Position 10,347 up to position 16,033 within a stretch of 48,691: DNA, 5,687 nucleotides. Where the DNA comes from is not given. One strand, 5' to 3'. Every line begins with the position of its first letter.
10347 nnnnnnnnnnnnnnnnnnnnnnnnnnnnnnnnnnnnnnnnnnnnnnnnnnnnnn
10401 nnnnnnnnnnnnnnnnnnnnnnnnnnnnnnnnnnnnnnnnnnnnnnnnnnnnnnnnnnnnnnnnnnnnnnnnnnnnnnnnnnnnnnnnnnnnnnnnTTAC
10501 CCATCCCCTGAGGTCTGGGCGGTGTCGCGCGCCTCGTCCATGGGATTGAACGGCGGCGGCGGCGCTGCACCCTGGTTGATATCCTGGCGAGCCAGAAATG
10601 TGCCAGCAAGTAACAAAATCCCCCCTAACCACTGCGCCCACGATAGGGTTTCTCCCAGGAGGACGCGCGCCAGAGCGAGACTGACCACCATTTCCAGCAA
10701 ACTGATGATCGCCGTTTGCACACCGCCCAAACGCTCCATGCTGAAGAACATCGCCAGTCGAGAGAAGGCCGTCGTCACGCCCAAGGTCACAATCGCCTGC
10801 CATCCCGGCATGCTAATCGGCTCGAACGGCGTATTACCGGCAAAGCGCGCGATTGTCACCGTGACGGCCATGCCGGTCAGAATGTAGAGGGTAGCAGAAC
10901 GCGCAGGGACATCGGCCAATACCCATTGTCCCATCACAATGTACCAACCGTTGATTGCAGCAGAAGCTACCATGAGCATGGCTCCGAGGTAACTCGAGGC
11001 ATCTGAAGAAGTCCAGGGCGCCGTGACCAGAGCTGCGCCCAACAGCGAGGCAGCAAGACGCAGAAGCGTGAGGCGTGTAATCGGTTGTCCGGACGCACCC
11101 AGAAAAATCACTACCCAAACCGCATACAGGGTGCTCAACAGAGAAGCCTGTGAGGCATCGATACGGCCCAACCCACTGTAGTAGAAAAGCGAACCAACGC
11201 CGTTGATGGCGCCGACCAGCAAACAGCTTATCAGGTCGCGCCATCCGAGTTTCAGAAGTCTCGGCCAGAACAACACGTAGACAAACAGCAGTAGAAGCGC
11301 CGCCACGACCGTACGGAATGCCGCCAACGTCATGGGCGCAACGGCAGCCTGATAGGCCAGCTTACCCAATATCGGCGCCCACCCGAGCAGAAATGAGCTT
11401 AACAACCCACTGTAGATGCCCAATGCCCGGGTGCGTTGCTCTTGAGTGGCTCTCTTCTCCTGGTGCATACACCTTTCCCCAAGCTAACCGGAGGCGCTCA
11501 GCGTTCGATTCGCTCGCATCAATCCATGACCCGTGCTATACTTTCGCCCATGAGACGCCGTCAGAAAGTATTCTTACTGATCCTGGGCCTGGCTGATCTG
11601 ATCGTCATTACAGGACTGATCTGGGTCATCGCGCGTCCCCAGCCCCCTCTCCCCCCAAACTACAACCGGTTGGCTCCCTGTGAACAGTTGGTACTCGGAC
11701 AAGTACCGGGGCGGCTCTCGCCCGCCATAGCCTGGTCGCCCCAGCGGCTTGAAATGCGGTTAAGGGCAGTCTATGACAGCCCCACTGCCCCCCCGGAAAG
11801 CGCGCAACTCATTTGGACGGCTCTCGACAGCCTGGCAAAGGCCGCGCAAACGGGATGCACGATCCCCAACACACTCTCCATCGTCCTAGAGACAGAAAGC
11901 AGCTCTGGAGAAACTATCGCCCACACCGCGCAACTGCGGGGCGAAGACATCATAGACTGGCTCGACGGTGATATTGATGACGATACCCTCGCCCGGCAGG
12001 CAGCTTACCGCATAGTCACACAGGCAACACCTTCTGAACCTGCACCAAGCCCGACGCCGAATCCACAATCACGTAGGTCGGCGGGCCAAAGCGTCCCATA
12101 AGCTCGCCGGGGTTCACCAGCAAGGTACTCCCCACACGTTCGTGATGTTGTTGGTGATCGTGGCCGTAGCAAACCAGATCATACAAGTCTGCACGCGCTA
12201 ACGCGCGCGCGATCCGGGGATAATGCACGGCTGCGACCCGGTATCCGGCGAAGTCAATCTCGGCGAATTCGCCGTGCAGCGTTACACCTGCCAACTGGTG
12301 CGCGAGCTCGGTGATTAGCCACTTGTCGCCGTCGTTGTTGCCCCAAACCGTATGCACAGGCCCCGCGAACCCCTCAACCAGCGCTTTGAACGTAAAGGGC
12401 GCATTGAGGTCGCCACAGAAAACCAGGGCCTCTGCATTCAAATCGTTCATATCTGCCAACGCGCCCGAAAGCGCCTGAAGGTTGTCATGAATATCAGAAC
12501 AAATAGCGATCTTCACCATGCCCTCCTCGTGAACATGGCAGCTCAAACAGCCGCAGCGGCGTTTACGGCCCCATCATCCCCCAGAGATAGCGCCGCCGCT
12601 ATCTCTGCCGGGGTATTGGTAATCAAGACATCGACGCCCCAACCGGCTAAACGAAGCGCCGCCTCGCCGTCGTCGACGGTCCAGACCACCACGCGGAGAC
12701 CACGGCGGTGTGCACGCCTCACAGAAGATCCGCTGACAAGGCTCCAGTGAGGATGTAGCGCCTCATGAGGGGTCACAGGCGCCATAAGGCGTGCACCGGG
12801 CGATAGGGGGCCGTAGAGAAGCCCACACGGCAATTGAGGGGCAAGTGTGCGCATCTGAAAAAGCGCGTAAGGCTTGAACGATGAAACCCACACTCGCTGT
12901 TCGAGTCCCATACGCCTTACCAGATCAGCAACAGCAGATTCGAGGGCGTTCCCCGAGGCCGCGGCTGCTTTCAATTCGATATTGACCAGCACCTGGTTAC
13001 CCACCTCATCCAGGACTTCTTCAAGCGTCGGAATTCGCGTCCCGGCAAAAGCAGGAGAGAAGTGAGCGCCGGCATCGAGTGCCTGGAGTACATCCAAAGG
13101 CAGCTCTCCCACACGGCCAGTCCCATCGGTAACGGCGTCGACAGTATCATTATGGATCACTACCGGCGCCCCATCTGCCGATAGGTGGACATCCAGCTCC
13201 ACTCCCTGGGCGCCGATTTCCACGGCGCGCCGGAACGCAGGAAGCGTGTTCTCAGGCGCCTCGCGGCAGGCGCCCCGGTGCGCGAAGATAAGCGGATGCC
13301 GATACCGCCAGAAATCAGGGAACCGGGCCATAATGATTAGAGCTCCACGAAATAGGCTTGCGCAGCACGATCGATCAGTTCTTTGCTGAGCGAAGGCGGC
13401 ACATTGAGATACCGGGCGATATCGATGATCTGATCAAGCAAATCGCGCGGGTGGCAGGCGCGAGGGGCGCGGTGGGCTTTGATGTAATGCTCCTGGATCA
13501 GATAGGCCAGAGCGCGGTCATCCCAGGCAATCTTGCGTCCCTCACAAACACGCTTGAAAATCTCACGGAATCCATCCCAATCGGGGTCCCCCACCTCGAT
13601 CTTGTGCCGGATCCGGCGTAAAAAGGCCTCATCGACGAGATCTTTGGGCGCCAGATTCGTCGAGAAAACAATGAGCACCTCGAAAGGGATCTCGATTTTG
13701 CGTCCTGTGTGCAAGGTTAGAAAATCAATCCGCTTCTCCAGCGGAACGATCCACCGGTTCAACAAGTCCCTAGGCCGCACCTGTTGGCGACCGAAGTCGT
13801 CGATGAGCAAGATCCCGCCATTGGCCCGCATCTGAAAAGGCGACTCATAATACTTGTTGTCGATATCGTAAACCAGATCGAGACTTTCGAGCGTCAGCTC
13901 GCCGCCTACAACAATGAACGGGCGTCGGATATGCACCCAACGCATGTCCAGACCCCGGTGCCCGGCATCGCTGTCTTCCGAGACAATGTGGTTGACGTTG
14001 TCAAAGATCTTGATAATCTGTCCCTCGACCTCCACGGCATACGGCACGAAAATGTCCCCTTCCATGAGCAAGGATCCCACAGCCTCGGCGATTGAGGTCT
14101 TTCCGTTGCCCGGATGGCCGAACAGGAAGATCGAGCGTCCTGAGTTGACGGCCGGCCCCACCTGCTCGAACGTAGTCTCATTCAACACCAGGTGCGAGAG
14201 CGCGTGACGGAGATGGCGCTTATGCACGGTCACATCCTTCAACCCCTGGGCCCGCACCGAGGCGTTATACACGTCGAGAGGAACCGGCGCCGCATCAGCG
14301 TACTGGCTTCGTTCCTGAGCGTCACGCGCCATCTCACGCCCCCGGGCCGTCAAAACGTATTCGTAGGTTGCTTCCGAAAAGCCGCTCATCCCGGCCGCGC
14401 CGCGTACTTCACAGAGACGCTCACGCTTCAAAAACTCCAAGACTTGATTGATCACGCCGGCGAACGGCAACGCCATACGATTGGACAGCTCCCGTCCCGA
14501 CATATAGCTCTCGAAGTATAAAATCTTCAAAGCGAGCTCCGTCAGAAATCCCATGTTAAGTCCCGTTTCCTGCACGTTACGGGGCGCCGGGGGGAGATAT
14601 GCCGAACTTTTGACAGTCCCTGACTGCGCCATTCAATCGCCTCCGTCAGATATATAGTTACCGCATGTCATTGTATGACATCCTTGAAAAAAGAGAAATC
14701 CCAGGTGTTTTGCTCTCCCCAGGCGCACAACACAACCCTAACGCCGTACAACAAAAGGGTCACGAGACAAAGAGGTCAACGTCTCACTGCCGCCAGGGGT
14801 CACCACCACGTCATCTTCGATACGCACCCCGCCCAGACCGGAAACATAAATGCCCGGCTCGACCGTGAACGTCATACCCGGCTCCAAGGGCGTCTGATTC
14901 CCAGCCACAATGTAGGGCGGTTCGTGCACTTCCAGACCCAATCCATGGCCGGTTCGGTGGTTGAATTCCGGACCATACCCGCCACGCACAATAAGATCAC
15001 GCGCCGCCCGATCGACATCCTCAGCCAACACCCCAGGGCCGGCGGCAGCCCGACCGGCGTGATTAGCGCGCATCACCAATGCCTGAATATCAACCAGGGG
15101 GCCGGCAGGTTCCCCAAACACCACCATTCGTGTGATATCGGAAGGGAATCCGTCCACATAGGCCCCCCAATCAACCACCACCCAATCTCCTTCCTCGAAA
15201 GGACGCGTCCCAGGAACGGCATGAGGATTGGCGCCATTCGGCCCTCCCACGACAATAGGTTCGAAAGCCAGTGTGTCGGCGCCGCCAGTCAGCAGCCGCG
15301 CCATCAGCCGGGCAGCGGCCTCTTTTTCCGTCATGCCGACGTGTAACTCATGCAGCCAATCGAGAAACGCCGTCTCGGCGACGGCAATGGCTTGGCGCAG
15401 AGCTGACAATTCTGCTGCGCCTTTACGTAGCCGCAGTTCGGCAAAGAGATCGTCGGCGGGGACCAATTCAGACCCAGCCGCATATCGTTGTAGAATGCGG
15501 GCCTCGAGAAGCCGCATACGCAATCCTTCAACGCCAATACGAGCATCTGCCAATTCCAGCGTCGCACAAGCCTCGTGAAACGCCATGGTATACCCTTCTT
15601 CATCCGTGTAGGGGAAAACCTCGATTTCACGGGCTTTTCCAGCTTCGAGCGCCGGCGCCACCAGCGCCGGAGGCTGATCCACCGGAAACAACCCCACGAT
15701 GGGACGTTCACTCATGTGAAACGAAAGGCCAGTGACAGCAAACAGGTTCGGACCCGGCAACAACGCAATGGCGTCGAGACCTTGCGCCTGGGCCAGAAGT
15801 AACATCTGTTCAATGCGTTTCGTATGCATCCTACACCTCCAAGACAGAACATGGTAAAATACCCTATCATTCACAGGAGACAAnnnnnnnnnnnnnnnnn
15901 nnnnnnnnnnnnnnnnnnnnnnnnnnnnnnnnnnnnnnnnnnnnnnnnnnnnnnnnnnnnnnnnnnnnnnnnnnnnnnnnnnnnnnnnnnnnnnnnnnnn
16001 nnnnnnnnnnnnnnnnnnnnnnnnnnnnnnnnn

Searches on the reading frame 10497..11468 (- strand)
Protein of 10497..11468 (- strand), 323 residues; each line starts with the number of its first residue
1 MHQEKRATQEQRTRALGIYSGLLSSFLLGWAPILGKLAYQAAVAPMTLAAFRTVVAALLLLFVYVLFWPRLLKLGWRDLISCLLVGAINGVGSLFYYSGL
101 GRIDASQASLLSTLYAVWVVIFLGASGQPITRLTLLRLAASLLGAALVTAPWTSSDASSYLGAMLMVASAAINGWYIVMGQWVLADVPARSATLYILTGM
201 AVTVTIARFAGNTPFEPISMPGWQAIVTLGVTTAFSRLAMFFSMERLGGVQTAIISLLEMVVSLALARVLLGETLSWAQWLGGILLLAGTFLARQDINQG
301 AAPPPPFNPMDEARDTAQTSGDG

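Call 75: search_protein_families(library=pfam, proteins=[window:10497-11468:-], max_evalue=0.0001)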
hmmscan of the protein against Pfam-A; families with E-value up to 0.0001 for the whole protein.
window:10497-11468:- (323 aa): 2 families
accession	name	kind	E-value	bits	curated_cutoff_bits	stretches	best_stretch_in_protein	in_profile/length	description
PF00892.27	EamA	-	3.6e-27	95.7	28.2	2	161-293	2-133/135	EamA-like transporter family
PF03151.22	TPT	-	1.7e-06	28.1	30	0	186-293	29-135/291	Triose-phosphate Transporter family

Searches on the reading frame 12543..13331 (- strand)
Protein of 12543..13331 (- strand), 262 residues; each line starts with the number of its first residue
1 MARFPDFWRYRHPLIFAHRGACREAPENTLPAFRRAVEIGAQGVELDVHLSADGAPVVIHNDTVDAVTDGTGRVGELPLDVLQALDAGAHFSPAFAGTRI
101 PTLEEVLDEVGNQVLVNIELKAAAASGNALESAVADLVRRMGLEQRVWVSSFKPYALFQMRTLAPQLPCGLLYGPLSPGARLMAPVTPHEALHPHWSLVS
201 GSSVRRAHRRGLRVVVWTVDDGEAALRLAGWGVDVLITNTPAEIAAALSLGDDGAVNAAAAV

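Call 75: search_protein_families(library=pfam, proteins=[window:12543-13331:-], max_evalue=0.0001)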
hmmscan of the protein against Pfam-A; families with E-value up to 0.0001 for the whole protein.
window:12543-13331:- (262 aa): 1 family
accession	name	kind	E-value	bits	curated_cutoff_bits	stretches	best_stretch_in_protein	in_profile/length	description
PF03009.23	GDPD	-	5.2e-47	161.4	23.6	1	18-242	1-243/244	Glycerophosphoryl diester phosphodiesterase family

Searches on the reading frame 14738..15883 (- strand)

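Call 75: search_protein_families(library=pfam, proteins=[window:14738-15883:-], max_evalue=0.0001)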
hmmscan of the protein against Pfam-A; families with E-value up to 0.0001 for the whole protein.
window:14738-15883:- (381 aa): 2 families
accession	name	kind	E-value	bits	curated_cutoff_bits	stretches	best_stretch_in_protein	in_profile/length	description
PF00557.29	Peptidase_M24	-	7.9e-62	209.1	23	1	161-363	2-208/208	Metallopeptidase family M24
PF01321.24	Creatinase_N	-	2.6e-08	34.9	22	1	23-152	1-127/128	Creatinase/Prolidase N-terminal domain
